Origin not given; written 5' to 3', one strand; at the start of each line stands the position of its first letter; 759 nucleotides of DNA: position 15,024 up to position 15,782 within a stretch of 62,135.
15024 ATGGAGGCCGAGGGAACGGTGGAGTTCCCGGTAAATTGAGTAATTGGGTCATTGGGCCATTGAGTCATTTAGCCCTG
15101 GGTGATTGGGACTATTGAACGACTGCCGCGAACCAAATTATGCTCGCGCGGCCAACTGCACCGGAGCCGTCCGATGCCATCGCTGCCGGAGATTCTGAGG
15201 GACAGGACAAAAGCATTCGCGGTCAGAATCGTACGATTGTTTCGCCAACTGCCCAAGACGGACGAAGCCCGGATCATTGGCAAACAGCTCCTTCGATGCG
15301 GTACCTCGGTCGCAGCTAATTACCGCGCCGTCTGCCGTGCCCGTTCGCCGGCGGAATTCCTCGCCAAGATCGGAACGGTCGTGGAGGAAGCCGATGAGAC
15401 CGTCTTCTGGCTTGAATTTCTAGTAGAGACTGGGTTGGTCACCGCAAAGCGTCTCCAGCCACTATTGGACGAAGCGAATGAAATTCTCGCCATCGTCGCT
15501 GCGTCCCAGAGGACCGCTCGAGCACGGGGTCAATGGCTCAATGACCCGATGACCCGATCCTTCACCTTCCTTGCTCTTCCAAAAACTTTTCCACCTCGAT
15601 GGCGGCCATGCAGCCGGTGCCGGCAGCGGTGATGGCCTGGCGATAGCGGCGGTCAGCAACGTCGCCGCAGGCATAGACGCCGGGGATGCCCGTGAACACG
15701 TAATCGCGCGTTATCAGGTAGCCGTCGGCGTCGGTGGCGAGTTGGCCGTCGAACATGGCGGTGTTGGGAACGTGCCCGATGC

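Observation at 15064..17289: Degenerate 7-8 nt tandem arrays occupy four consecutive gene junctions and donate terminal codons and stop codons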

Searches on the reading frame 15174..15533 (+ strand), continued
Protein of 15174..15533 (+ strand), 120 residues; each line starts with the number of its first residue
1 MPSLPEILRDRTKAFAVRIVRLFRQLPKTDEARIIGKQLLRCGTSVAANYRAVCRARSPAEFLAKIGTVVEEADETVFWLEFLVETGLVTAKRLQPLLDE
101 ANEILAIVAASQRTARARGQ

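Call 80: get_annotated_region(hit=H7, flank=350)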
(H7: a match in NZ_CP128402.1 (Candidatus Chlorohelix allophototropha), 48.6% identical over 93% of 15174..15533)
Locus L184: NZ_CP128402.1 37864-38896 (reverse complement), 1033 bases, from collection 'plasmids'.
description: Candidatus Chlorohelix allophototropha isolate L227-S17 plasmid unnamed2, complete sequence
organism: Candidatus Chlorohelix allophototropha (NCBI taxid 3003348)
taxonomy: Bacteria; Chloroflexota; Chloroflexia; Candidatus Chloroheliales; Candidatus Chloroheliaceae; Candidatus Chlorohelix; Candidatus Chlorohelix allophototropha
host: -; source: Single colony of Candidatus Chlorohelix allophototropha from a non-axenic enrichment (subculture 19.9); ...; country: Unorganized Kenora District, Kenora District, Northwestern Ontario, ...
typing (MOB-suite, as given by PLSDB): non-mobilizable
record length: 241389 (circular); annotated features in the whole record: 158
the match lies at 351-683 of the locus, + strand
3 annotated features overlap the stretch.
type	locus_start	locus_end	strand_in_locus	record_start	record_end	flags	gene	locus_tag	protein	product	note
CDS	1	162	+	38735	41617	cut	-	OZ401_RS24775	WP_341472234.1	DUF1156 domain-containing protein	-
CDS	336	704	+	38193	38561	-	-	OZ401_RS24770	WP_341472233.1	four helix bundle protein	-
CDS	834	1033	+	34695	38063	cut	-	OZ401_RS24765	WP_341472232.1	Swt1 family HEPN domain-containing protein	-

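Call 81: get_annotated_region(hit=H31, flank=350)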
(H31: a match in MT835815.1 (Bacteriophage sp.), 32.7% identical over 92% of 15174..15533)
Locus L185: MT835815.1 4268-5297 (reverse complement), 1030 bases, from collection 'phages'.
description: UNVERIFIED: Bacteriophage sp. clone scaffold_749 genomic sequence.
organism: Bacteriophage sp. (NCBI taxid 38018)
taxonomy: Viruses
host: -; source: human fecal samples; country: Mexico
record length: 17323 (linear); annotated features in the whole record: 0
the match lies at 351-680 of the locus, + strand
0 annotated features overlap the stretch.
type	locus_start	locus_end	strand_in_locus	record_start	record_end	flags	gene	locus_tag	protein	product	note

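Call 101: search_protein_families(library=ncbifam, proteins=[window:15174-15533:+], max_evalue=0.001)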
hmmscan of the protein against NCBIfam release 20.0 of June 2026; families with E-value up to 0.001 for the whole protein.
window:15174-15533:+ (120 aa): 1 family
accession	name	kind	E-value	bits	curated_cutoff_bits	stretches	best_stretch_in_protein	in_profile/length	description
TIGR02436.1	TIGR02436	subfamily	3e-23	82.1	24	1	10-114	3-107/109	four helix bundle protein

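Call 102: search_protein_families(library=padloc, proteins=[window:15174-15533:+], max_evalue=0.01)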
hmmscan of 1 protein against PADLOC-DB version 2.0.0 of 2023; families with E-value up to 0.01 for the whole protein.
window:15174-15533:+ (120 aa): 0 families

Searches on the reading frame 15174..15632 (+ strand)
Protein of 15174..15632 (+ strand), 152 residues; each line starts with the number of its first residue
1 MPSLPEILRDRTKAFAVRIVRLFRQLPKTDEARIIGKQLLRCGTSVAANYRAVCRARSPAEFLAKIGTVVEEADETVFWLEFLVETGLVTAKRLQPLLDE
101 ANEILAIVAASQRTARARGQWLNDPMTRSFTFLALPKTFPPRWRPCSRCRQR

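Call 4: search_protein_families(library=pfam, proteins=[window:15174-15632:+], max_evalue=0.01)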
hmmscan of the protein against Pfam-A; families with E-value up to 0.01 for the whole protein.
window:15174-15632:+ (152 aa): 1 family
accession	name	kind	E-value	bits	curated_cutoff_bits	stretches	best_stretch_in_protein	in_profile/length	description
PF05635.17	23S_rRNA_IVP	-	3.5e-15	56.6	33.8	1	11-108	8-104/106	23S rRNA-intervening sequence protein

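Call 19: find_homologous_proteins(query=window:15174-15560:+, max_evalue=0.00001)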
Query window:15174-15560:+ (129 aa): 7980 proteins with E <= 0.00001 among 8000 candidates; the best 120 are listed.
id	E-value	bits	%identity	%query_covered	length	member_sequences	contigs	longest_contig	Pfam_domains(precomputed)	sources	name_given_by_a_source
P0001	8.5e-65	234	94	93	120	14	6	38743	PF05635.18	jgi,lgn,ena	-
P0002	1.7e-64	233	93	93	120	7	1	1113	PF05635.18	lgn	-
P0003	5.3e-63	228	91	93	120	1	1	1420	PF05635.18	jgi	jgi:four helix bundle protein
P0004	2.7e-61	222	89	93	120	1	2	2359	PF05635.18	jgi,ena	-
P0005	2.6e-60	219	88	93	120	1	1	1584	PF05635.18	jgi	jgi:four helix bundle protein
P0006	2.0e-54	200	96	78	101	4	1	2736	PF05635.18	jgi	-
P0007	5.2e-54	199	83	93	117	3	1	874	PF05635.18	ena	-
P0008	5.8e-51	189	74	99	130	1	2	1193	PF05635.18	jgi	jgi:four helix bundle protein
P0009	3.7e-50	187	75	95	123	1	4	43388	PF05635.18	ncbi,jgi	-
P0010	3.7e-50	187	76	93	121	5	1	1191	PF05635.18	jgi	-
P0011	6.2e-50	186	78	91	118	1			PF05635.18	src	-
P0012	7.7e-50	186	72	99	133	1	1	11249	PF05635.18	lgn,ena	-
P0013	1.6e-49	185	77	93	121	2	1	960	PF05635.18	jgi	jgi:four helix bundle protein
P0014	1.6e-49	185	80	87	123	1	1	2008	PF05635.18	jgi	-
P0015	2.1e-49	184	73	99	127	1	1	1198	PF05635.18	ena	-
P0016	2.1e-49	184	72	97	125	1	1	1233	PF05635.18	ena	-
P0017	2.1e-49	184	78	84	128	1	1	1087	PF05635.18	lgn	-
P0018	3.0e-49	184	71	100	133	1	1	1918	PF05635.18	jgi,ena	-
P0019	3.2e-49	184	78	93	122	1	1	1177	PF05635.18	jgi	jgi:four helix bundle protein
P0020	3.4e-49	183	79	87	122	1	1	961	PF05635.18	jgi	jgi:four helix bundle protein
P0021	3.7e-49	183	69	99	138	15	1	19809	PF05635.18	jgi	jgi:four helix bundle protein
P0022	4.0e-49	183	75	93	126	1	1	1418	PF05635.18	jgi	jgi:four helix bundle protein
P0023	5.8e-49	183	77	93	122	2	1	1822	PF05635.18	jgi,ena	jgi:four helix bundle protein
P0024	5.9e-49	183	75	88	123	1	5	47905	PF05635.18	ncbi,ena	-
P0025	6.2e-49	183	75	95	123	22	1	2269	PF05635.18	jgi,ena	-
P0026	7.9e-49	182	74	92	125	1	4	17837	PF05635.18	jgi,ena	jgi:four helix bundle protein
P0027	8.1e-49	182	74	91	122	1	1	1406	PF05635.18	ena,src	-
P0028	8.5e-49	182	77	91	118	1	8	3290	PF05635.18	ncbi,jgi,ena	-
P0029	8.7e-49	182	74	90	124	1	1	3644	PF05635.18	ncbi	-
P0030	1.1e-48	182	75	93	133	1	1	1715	PF05635.18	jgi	jgi:four helix bundle protein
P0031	1.2e-48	182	76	91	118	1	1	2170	PF05635.18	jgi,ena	-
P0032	1.3e-48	182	74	93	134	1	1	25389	PF05635.18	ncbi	ncbi:MAG: four helix bundle protein [Terriglobia bacterium]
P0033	1.7e-48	181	74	91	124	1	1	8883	PF05635.18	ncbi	-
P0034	2.0e-48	181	76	91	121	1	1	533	PF05635.18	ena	-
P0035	2.1e-48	181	74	88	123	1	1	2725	PF05635.18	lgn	-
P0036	2.3e-48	181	78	87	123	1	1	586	PF05635.18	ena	-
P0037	2.8e-48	181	78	87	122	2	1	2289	PF05635.18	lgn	-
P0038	3.2e-48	180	76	91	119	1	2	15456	PF05635.18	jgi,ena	jgi:four helix bundle protein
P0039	3.4e-48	180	70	99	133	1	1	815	PF05635.18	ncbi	-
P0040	3.4e-48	180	77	91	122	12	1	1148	PF05635.18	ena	-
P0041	3.7e-48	180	77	93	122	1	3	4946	PF05635.18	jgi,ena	jgi:four helix bundle protein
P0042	4.1e-48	180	74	88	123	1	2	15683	PF05635.18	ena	-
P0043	4.5e-48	180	76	93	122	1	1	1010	PF05635.18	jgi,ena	jgi:four helix bundle protein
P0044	5.2e-48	180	73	96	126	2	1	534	PF05635.18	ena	-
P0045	7.0e-48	179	77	91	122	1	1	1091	PF05635.18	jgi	-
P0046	8.9e-48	179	73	91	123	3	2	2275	PF05635.18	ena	-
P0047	9.0e-48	179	75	91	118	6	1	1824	PF05635.18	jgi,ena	-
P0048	9.4e-48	179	74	91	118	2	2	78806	PF05635.18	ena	-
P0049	1.1e-47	179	74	91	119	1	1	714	PF05635.18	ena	-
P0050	1.2e-47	179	73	93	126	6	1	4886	PF05635.18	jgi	jgi:four helix bundle protein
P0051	1.3e-47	178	77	90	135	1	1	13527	PF05635.18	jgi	jgi:four helix bundle protein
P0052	1.4e-47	178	74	91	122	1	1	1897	PF05635.18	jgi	jgi:four helix bundle protein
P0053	1.6e-47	178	75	88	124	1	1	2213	PF05635.18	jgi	jgi:four helix bundle protein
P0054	1.7e-47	178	75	89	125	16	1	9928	PF05635.18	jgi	-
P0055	1.8e-47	178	75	88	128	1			PF05635.18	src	-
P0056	2.0e-47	178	73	93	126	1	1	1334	PF05635.18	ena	-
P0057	2.1e-47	178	74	91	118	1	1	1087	PF05635.18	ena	-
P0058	2.2e-47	178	74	91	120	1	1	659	PF05635.18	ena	-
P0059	2.4e-47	178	75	88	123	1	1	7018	PF05635.18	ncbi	-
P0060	2.4e-47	178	75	91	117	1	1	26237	PF05635.18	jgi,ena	jgi:four helix bundle protein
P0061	2.4e-47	177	71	95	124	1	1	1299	PF05635.18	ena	-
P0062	2.5e-47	177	76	88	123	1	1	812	PF05635.18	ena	-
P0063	2.5e-47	177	75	91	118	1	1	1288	PF05635.18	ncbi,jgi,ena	-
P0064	3.0e-47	177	75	88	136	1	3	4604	PF05635.18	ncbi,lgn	-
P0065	3.2e-47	177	70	96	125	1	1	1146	PF05635.18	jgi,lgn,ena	-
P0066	3.4e-47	177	74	91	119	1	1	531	PF05635.18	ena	-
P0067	3.4e-47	177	74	91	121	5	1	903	PF05635.18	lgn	-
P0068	3.7e-47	177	70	99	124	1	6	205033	PF05635.18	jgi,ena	jgi:four helix bundle protein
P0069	3.7e-47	177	75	86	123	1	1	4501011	PF05635.18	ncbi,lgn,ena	-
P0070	4.0e-47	177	72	93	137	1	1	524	PF05635.18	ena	-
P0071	4.1e-47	177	75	90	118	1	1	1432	PF05635.18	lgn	-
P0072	4.5e-47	177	72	90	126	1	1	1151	PF05635.18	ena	-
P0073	4.5e-47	177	70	99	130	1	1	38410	PF05635.18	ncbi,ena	ncbi:MAG: four helix bundle protein [Terriglobia bacterium]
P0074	5.2e-47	176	75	88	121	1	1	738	PF05635.18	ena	-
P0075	5.3e-47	176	74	91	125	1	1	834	PF05635.18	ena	-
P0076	5.8e-47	176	77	86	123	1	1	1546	PF05635.18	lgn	-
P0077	5.9e-47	176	75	91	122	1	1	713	PF05635.18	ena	-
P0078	6.0e-47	176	75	91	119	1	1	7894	PF05635.18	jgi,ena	-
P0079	6.1e-47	176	74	88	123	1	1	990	PF05635.18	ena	-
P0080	6.3e-47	176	72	94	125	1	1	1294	PF05635.18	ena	-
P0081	7.3e-47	176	73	93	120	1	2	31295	PF05635.18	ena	-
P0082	8.1e-47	176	73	94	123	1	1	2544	PF05635.18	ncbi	-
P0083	8.3e-47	176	72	90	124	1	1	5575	PF05635.18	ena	-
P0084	8.8e-47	176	71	94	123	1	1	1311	PF05635.18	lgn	-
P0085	8.9e-47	176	71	94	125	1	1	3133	PF05635.18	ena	-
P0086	9.4e-47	176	76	84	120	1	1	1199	PF05635.18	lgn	-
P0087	9.5e-47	176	75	91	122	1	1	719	PF05635.18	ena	-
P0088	9.9e-47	176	76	86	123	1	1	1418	PF05635.18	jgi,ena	jgi:four helix bundle protein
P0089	1.1e-46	175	72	95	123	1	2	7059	PF05635.18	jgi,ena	jgi:four helix bundle protein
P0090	1.1e-46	175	78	84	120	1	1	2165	PF05635.18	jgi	jgi:four helix bundle protein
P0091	1.1e-46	175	75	90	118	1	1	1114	PF05635.18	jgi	jgi:four helix bundle protein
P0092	1.1e-46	175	79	86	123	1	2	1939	PF05635.18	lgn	-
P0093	1.2e-46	175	76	85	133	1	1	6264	PF05635.18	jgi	jgi:four helix bundle protein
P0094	1.2e-46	175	71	95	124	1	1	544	PF05635.18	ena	-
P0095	1.2e-46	175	75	90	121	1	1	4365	PF05635.18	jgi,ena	jgi:four helix bundle protein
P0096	1.2e-46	175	71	93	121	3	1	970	PF05635.18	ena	-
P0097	1.3e-46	175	72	96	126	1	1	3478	PF05635.18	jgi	jgi:four helix bundle protein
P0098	1.3e-46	175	76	85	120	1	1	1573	PF05635.18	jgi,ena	-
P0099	1.3e-46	175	74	91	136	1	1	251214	PF05635.18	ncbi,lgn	-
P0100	1.4e-46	175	75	91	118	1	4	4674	PF05635.18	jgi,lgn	jgi:four helix bundle protein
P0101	1.4e-46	175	73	91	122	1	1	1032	PF05635.18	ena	-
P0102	1.4e-46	175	74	90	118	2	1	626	PF05635.18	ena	-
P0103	1.4e-46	175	75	91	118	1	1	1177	PF05635.18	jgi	jgi:four helix bundle protein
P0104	1.5e-46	175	77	86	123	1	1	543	PF05635.18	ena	-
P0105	1.6e-46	175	73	91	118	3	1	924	PF05635.18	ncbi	-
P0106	1.6e-46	175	76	86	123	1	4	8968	PF05635.18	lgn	-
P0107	1.7e-46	175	71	97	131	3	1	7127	PF05635.18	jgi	jgi:four helix bundle protein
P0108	1.7e-46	175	73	89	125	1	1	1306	PF05635.18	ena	-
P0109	1.7e-46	175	76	85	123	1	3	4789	PF05635.18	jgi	jgi:four helix bundle protein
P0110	1.8e-46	175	72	91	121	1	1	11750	PF05635.18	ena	-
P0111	1.8e-46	175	76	84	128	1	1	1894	PF05635.18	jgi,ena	-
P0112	1.9e-46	175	73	91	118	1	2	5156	PF05635.18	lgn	-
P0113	1.9e-46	175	70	94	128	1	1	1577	PF05635.18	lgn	-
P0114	1.9e-46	175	71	91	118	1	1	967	PF05635.18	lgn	-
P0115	1.9e-46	175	74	86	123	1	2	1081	PF05635.18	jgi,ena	-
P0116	2.0e-46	175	73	88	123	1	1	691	PF05635.18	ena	-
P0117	2.0e-46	175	78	85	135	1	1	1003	PF05635.18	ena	-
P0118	2.1e-46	174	74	91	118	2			PF05635.18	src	-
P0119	2.1e-46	174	70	94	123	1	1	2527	PF05635.18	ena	-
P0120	2.2e-46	174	70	94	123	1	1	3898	PF05635.18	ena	-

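Call 22: find_encoding_contigs(protein=P0001, flank=10000, max_places=6)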
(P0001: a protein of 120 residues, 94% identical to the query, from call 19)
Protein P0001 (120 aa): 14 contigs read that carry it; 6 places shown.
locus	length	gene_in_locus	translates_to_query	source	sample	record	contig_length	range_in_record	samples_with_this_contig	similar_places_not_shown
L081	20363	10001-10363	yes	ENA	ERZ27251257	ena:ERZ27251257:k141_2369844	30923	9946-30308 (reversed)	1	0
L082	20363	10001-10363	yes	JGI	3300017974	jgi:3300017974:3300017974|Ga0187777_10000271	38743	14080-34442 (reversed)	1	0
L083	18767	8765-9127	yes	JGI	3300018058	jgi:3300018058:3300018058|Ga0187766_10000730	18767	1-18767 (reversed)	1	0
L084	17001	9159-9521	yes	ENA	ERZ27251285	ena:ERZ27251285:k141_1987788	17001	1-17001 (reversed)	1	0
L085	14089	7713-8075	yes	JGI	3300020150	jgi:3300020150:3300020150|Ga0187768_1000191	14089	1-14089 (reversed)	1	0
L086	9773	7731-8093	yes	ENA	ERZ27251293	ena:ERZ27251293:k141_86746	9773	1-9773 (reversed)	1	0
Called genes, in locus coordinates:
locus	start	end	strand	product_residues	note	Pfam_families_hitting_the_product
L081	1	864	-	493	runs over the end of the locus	?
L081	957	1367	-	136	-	PF00075:RNase_H, PF13456:RVT_3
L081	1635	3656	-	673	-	PF12439:GDE_N, PF06202:GDE_C, PF22422:MGH1-like_GH (weak)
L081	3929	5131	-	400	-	PF00108:Thiolase_N, PF22691:Thiolase_C_1 (faint), PF00109:ketoacyl-synt (weak), PF02803:Thiolase_C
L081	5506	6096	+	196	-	PF04542:Sigma70_r2, PF08281:Sigma70_r4_2, PF04545:Sigma70_r4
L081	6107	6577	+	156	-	-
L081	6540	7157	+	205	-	PF11304:DUF3106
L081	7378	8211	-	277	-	PF13369:Transglut_core2, PF13371:TPR_9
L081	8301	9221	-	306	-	PF01619:Pro_dh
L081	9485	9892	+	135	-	PF03544:TonB_C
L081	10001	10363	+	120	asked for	PF05635:23S_rRNA_IVP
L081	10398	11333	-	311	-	PF00890:FAD_binding_2 (faint), PF01266:DAO (faint), PF03486:HI0933_like (faint), PF07992:Pyr_redox_2, PF13450:NAD_binding_8 (faint), PF13738:Pyr_redox_3, PF00070:Pyr_redox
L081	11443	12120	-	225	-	-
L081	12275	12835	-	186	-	-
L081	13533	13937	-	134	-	PF00072:Response_reg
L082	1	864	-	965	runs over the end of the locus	PF01565:FAD_binding_4, PF02913:FAD-oxidase_C, PF12838:Fer4_7 (weak), PF13183:Fer4_8, PF13237:Fer4_10 (faint), PF13534:Fer4_17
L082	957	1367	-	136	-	PF00075:RNase_H, PF13456:RVT_3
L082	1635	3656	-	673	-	PF12439:GDE_N, PF06202:GDE_C, PF22422:MGH1-like_GH (weak)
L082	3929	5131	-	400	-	PF00108:Thiolase_N, PF22691:Thiolase_C_1 (faint), PF00109:ketoacyl-synt (weak), PF02803:Thiolase_C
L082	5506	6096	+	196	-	PF04542:Sigma70_r2, PF08281:Sigma70_r4_2, PF04545:Sigma70_r4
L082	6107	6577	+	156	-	-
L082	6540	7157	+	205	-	PF11304:DUF3106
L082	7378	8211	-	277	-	PF13369:Transglut_core2, PF13371:TPR_9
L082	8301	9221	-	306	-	PF01619:Pro_dh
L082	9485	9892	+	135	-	PF03544:TonB_C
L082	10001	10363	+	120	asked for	PF05635:23S_rRNA_IVP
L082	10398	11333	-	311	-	PF00890:FAD_binding_2 (faint), PF01266:DAO (faint), PF03486:HI0933_like (faint), PF07992:Pyr_redox_2, PF13450:NAD_binding_8 (faint), PF13738:Pyr_redox_3, PF00070:Pyr_redox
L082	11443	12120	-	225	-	-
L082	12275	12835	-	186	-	-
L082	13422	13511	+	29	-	-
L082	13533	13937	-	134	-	PF00072:Response_reg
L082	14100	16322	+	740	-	PF00672:HAMP, PF07228:SpoIIE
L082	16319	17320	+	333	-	PF00149:Metallophos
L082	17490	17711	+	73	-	-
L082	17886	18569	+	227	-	PF13492:GAF_3 (faint), PF01590:GAF, PF13185:GAF_2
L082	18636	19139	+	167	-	-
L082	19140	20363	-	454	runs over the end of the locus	PF00672:HAMP, PF00512:HisKA, PF02518:HATPase_c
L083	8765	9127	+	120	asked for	PF05635:23S_rRNA_IVP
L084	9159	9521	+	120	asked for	PF05635:23S_rRNA_IVP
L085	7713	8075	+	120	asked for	PF05635:23S_rRNA_IVP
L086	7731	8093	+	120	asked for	PF05635:23S_rRNA_IVP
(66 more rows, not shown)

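Call 59: find_encoding_contigs(protein=P0006, flank=5000, max_places=4)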
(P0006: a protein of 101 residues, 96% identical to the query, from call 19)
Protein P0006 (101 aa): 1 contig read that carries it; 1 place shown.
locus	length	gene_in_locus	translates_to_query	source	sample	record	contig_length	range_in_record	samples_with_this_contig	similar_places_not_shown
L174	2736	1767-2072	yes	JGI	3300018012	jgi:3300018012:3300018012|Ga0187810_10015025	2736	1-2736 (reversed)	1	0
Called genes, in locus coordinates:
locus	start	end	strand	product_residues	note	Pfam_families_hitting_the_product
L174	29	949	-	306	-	PF01619:Pro_dh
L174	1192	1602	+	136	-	PF03544:TonB_C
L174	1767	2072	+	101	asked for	PF05635:23S_rRNA_IVP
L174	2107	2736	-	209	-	?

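Call 70: find_related_loci(query=A1, collection=viral_contigs, flank=1000)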
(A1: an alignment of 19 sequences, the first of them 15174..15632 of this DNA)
Query A1 (152 aa) in viral_contigs; peptide patterns used: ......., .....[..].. (x = any residue, [..] = any of these).
12 stretches matched a pattern, but none encodes a relative of the query by tblastn (E <= 1e-3).
